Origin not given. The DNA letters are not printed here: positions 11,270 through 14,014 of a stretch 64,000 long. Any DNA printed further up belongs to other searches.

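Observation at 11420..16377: Compact type I R-M system with HsdM and HsdS fused into a single 814-aa polypeptide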

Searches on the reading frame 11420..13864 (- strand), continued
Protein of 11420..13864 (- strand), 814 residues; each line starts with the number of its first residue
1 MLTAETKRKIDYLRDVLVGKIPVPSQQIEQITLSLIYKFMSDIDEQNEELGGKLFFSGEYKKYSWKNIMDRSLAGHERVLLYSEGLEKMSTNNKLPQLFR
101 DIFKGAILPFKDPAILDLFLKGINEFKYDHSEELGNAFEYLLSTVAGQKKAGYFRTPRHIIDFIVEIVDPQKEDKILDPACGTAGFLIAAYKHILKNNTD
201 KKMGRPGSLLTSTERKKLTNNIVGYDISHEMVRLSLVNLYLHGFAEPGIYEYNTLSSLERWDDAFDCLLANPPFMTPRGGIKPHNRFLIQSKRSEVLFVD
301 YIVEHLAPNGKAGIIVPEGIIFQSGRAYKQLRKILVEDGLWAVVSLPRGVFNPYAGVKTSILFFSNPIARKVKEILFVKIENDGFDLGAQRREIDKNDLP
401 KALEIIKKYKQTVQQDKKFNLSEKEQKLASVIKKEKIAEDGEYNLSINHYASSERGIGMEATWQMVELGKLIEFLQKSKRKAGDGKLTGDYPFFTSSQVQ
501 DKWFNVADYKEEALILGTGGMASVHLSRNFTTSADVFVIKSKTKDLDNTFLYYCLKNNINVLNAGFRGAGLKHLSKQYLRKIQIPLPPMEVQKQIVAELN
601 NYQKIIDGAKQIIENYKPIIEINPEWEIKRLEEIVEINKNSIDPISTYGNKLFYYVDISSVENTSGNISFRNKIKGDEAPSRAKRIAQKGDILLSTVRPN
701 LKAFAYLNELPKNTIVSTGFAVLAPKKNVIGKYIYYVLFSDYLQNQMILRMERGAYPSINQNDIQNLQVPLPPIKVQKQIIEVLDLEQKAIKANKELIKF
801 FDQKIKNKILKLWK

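Call 27: search_solved_structures(query=window:11420-13864:-, max_evalue=1e-20, show_alignments=5)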
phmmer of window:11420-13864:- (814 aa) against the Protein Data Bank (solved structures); distinct sequences matched with E-value up to 1e-20: 9.
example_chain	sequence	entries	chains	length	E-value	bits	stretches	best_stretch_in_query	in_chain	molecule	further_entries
5ybb_A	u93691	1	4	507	3.5e-38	134.3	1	120-377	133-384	Type I restriction-modification system methyltransferase subunit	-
5ybb_D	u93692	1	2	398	4.7e-35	124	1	622-790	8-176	Restriction endonuclease S subunits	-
3okg_A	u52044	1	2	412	5.1e-35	123.9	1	622-790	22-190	Restriction endonuclease S subunits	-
2okc_A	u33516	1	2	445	2.9e-31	111.5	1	34-382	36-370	Type I restriction enzyme StySJI M protein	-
2y7c_B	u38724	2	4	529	1.1e-26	96.3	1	62-367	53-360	TYPE I RESTRICTION ENZYME ECOKI M PROTEIN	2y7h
2ar0_A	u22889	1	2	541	1.2e-26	96.2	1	62-367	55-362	Type I restriction enzyme EcoKI M protein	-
3ufb_A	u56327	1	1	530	1.8e-26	95.6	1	102-366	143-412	Type I restriction-modification system methyltransferase subunit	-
7eew_A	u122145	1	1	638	4.5e-26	94.3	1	110-596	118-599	Type I restriction-modification system methyltransferase subunit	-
7vru_A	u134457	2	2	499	2.2e-23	85.4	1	131-452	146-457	Site-specific DNA-methyltransferase (adenine-specific)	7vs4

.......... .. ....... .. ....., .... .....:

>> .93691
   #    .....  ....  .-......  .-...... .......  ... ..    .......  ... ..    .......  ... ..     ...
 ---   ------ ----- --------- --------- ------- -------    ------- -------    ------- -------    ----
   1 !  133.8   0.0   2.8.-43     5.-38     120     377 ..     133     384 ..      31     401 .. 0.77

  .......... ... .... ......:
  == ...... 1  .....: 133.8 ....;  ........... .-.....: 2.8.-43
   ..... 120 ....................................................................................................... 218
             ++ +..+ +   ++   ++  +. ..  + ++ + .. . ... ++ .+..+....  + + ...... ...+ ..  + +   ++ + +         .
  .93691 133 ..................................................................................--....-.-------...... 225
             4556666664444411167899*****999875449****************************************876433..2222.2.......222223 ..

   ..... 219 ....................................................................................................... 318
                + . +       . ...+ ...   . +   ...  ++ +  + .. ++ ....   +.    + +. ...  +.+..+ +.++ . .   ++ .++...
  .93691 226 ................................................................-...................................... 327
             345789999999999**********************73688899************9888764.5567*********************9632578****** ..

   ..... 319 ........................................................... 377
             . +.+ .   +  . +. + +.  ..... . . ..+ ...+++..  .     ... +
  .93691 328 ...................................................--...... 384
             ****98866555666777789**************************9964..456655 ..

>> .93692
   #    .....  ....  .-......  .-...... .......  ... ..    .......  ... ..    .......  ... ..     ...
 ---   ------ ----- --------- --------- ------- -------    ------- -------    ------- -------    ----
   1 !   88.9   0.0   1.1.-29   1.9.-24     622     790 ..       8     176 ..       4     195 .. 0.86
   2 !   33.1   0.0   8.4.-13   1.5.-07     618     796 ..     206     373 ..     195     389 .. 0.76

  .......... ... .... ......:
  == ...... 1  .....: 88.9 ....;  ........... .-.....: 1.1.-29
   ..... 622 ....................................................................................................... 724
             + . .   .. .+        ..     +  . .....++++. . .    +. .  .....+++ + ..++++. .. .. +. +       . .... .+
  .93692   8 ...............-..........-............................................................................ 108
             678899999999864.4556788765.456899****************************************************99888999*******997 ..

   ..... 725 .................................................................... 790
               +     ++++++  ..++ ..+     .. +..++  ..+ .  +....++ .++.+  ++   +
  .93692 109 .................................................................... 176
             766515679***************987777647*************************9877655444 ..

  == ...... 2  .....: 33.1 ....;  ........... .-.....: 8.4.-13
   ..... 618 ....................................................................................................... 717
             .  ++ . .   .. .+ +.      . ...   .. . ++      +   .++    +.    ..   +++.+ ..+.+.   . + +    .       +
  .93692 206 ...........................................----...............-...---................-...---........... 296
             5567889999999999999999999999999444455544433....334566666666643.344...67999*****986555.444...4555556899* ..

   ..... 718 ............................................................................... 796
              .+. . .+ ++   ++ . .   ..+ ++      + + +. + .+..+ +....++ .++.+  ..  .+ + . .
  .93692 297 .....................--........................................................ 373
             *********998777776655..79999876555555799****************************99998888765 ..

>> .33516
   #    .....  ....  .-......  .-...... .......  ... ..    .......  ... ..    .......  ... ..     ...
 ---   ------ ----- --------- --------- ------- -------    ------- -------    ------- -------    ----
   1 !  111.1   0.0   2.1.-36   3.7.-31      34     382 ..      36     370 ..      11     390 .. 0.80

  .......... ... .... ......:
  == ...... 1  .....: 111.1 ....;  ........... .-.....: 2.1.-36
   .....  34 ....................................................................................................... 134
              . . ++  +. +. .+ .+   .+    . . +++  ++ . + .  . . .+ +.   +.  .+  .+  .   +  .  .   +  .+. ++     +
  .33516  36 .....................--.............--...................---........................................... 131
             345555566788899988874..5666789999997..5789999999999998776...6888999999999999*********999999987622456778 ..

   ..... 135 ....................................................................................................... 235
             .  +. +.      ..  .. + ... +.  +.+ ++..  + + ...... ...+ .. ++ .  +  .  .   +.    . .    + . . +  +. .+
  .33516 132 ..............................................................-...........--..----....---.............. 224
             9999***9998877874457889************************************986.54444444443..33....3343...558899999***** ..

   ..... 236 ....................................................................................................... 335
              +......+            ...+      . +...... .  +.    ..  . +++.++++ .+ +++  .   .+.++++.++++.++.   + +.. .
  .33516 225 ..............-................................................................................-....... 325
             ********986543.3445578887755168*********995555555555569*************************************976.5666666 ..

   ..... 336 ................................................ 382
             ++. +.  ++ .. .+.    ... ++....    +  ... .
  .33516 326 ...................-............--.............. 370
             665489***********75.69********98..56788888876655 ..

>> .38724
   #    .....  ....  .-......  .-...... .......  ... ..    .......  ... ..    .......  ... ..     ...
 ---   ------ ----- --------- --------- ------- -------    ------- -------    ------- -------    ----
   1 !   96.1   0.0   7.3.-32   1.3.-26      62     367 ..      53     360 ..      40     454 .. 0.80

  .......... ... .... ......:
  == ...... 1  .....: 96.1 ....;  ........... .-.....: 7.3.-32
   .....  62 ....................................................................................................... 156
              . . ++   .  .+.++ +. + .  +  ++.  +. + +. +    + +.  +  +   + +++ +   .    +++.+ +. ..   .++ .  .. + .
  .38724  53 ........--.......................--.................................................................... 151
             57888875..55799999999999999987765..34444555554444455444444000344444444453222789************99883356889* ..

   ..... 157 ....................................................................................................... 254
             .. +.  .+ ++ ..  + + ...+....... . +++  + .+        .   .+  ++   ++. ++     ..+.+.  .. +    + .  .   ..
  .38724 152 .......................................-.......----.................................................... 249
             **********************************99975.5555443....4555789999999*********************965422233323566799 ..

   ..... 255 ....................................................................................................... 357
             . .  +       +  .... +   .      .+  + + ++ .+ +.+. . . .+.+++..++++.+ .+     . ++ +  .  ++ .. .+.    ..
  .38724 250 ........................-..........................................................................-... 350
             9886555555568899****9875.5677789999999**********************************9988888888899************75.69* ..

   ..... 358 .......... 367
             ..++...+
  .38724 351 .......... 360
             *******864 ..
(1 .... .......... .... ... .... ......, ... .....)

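Call 34: find_related_loci(query=A1, collection=genome_contigs, flank=6000)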
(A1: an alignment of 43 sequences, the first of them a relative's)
Query A1 (814 aa) in genome_contigs; peptide patterns used: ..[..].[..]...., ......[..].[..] (x = any residue, [..] = any of these).
600 stretches matched a pattern (row limit reached: there are more); 596 encode a relative of the query (tblastn E <= 1e-3); the best 80 are kept; 80 distinct loci.
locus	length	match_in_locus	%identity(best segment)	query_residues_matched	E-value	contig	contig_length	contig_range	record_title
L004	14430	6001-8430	58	1-813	0e+0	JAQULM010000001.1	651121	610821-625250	MAG: Patescibacteria group bacterium isolate STD1_130 NODE_12_length_651121_cov_7.335518_Sandtown_D1, whole genome shotg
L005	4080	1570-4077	53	1-813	0e+0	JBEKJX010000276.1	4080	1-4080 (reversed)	MAG: Smithella sp. isolate SPRUCE 333 SPRUCE_333_276, whole genome shotgun sequence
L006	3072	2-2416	49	6-813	0e+0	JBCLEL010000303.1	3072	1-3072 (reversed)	Chloroflexota bacterium isolate SLM_LV1_BS-A02 Node_303_length_3072_cov_85.502953, whole genome shotgun sequence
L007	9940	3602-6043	50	1-807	0e+0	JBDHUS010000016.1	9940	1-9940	MAG: Candidatus Paceibacteria bacterium isolate AS-MICRO-3CA.16 NODE_33523_length_9940_cov_13.932274, whole genome shotg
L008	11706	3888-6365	48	1-813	0e+0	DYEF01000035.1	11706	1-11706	MAG TPA_asm: Bdellovibrio sp. isolate Tomsk_43_40 Tomsk_k141_30771, whole genome shotgun sequence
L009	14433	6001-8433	50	1-813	0e+0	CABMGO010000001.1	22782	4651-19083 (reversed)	uncultured archaeon isolate LFW-170_1 genome assembly, contig: LFW1701_1, whole genome shotgun sequence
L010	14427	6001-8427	47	1-813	0e+0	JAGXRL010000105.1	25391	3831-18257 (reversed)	MAG: Candidatus Latescibacterota bacterium isolate CROMO_A_102 c_000000706990, whole genome shotgun sequence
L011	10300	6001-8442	46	1-813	0e+0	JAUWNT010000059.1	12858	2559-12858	MAG: Candidatus Aminicenantes bacterium isolate CSMAG_2431 CSMAG_2431_k141_34965_length_12858_cov_74.6194, whole genome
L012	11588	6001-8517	45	1-813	0e+0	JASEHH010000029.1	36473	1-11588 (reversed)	MAG: Thermodesulfobacteriota bacterium isolate Yes70-18 NODE_365_length_36473_cov_57.550058, whole genome shotgun sequen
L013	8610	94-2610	47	1-814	0e+0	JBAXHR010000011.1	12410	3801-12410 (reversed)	MAG: Candidatus Moraniibacteriota bacterium isolate ELA328 MAG328_11, whole genome shotgun sequence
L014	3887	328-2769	48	1-809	0e+0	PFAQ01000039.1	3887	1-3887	MAG: Candidatus Falkowbacteria bacterium CG10_big_fil_rev_8_21_14_0_10_39_9 CG10_8_21_14_0.10_scaffold_28016_c, whole ge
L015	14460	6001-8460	46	1-809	0e+0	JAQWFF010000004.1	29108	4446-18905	MAG: Candidatus Dojkabacteria bacterium isolate STF2_92 NODE_3544_length_29108_cov_3.679756_Sandtown_F2, whole genome sh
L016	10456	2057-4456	48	1-814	0e+0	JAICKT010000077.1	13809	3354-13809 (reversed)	MAG: Parafilimonas sp. isolate GZL_HY_2_bin.80 k141_2980307_length_13809_cov_130.1250, whole genome shotgun sequence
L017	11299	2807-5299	46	1-813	0e+0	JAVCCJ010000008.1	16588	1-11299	MAG: Candidatus Zapsychrus exili isolate MAG_3300035698_1555 Ga0374944_168787, whole genome shotgun sequence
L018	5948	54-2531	45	1-813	0e+0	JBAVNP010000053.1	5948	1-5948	MAG: Sedimentisphaerales bacterium isolate MFD03833_ilm_asm_bin2 k127_79478, whole genome shotgun sequence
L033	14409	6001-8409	43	1-813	0e+0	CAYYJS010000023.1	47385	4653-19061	MAG TPA_asm: uncultured Victivallales bacterium isolate SRP272421_co2_539 genome assembly, contig: NODE_1294_length_4738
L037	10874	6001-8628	44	1-813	0e+0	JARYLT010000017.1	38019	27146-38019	MAG: Spirochaetota bacterium isolate A05DMB-I-13 NODE_17_length_38019_cov_4.314954, whole genome shotgun sequence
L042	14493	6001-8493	46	1-813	0e+0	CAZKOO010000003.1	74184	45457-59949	MAG TPA_asm: uncultured Candidatus Peribacteria bacterium isolate SRP150892_co2_16 genome assembly, contig: NODE_316_len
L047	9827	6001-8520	44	1-813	0e+0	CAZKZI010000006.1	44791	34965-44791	MAG TPA_asm: uncultured Lentisphaeraceae bacterium isolate SRP178699_co1_607 genome assembly, contig: NODE_748_length_44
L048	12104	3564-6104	44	1-813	0e+0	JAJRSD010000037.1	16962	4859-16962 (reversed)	MAG: Bacteroidetes bacterium isolate Dive100_bin4.30 k141_332907, whole genome shotgun sequence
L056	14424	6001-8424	44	1-813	0e+0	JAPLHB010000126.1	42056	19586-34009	MAG: Chloroflexota bacterium isolate LacPavin_0920_WC70_MAG_64_18 LacPavin_0920_WC70_scaffold_1620677, whole genome shot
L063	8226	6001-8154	48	1-806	0e+0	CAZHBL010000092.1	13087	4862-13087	MAG TPA_asm: uncultured Pirellulales bacterium isolate SRP185410_co2_165 genome assembly, contig: NODE_6015_length_13087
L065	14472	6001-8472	43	1-813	0e+0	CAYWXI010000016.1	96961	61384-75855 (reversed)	MAG TPA_asm: uncultured Bacteroidales bacterium isolate SRP167671_co1_176 genome assembly, contig: NODE_186_length_96961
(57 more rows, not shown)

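Call 47: predict_structure(alignment_id=A1)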
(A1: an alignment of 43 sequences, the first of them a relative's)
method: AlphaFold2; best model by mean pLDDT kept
length: 814 residues; sequences in the alignment: 43
mean_pLDDT: 83.4   pTM: 0.52
mean pLDDT of the five models: 83.4, 82.0, 81.3, 80.4, 80.1
residues with pLDDT >= 90: 282; 70-90: 440; 50-70: 62; < 50: 30
segments of 3 or more residues with pLDDT < 50: 147-153, 275-278, 446-461
pLDDT, mean of each block of 10 residues (from residue 1): 70 85 79 83 73 81 90 85 88 81 80 86 76 65 53 65 94 89 84 90 81 82 81 77 78 78 90 54 84 84 90 84 75 84 85 66 89 88 71 82 93 87 83 76 47 38 81 91 89 89 92 90 91 93 92 91 80 86 89 90 92 85 89 93 92 92 85 92 92 87 89 92 93 91 87 76 92 93 91 91 90 76
secondary structure, 60 per line:
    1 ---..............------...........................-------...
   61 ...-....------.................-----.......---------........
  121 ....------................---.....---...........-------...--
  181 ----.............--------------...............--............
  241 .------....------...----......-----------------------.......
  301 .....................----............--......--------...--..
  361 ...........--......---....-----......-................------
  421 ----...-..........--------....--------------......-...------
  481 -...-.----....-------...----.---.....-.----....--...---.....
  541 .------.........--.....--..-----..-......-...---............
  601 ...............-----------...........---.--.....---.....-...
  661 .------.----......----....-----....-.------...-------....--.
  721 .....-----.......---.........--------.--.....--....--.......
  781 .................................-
elements in order (helices of 4 or more, strands of 3 or more residues): H4-17 H24-50 H58-63 H65-68 H75-91 H97-103 H113-124 H131-146 H150-154 H158-168 E176-178 H185-197 H212-221 E222-226 H229-241 E248-251 E265-270 H294-305 E306-317 H318-321 H326-337 E340-345 E359-365 H366-371 E374-379 E383-386 E392-397 H399-414 E429-433 H434-438 H447-450 E465-467 E472-474 E491-494 E502-504 E513-517 E524-527 E530-532 E536-541 H548-556 H559-563 H576-581 E583-585 H589-615 E627-630 H631-634 E635-637 H644-648 E652-656 E673-675 E683-686 E692-695 E704-706 E714-717 E720-725 H731-737 H741-749 H761-765 E768-771 H774-813
